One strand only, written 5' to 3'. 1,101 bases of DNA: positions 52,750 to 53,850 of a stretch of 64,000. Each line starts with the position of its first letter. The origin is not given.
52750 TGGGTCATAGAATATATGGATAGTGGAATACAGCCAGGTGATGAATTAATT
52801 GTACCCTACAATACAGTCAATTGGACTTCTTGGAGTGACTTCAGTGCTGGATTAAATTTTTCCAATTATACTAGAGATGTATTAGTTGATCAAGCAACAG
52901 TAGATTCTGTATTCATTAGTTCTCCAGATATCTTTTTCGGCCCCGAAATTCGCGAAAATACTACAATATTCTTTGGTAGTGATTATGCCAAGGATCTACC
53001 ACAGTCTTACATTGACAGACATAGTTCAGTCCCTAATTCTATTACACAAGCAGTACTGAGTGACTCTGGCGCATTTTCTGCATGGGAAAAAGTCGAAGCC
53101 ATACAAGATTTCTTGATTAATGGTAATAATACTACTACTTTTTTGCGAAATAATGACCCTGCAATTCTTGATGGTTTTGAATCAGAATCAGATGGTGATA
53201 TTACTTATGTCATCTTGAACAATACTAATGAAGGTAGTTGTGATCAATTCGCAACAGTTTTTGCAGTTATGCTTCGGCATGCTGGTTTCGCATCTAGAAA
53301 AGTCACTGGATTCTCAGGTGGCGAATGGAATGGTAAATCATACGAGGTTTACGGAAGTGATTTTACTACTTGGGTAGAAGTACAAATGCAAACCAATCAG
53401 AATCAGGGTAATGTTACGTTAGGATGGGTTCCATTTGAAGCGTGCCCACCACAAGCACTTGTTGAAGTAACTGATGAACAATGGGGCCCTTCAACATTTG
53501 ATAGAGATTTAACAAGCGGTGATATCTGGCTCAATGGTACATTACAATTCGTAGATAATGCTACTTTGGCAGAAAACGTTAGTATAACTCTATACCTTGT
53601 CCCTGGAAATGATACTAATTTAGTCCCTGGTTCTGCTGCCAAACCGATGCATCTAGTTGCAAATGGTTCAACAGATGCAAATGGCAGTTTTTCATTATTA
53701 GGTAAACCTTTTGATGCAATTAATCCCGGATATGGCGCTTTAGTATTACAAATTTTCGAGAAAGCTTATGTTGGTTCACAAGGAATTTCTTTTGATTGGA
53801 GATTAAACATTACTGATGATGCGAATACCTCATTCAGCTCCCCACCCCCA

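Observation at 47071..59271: tRNA-Leu-flanked 12-kb locus encoding two giant membrane-anchored surface proteins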

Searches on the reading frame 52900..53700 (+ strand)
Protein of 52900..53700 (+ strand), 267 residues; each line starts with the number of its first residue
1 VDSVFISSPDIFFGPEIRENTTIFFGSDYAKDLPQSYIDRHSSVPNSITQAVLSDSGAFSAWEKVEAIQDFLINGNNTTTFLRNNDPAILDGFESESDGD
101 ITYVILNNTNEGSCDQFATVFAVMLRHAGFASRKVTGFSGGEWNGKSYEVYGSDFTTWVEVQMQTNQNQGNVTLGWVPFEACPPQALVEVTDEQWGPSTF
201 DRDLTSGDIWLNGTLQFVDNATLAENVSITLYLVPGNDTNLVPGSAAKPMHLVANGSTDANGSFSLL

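Call 21: search_solved_structures(query=window:52900-53700:+, max_evalue=10, show_alignments=2)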
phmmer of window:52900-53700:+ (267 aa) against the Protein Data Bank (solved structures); distinct sequences matched with E-value up to 10: 5.
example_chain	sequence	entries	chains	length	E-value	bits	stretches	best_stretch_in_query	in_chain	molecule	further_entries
6g49_A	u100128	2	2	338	0.00046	22.6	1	105-162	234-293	Protein-glutamine gamma-glutamyltransferase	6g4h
4qkr_A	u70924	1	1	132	0.044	16.1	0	70-107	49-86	DE NOVO PROTEIN 6XTYR/PV2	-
3q7w_A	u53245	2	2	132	0.13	14.6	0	70-106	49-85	de novo designed beta-trefoil architecture with symmetric primary structure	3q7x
9xqs_K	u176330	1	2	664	0.24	13.7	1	51-144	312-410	PHIKZ182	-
4yxf_A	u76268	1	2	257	1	11.6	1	39-94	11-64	MupS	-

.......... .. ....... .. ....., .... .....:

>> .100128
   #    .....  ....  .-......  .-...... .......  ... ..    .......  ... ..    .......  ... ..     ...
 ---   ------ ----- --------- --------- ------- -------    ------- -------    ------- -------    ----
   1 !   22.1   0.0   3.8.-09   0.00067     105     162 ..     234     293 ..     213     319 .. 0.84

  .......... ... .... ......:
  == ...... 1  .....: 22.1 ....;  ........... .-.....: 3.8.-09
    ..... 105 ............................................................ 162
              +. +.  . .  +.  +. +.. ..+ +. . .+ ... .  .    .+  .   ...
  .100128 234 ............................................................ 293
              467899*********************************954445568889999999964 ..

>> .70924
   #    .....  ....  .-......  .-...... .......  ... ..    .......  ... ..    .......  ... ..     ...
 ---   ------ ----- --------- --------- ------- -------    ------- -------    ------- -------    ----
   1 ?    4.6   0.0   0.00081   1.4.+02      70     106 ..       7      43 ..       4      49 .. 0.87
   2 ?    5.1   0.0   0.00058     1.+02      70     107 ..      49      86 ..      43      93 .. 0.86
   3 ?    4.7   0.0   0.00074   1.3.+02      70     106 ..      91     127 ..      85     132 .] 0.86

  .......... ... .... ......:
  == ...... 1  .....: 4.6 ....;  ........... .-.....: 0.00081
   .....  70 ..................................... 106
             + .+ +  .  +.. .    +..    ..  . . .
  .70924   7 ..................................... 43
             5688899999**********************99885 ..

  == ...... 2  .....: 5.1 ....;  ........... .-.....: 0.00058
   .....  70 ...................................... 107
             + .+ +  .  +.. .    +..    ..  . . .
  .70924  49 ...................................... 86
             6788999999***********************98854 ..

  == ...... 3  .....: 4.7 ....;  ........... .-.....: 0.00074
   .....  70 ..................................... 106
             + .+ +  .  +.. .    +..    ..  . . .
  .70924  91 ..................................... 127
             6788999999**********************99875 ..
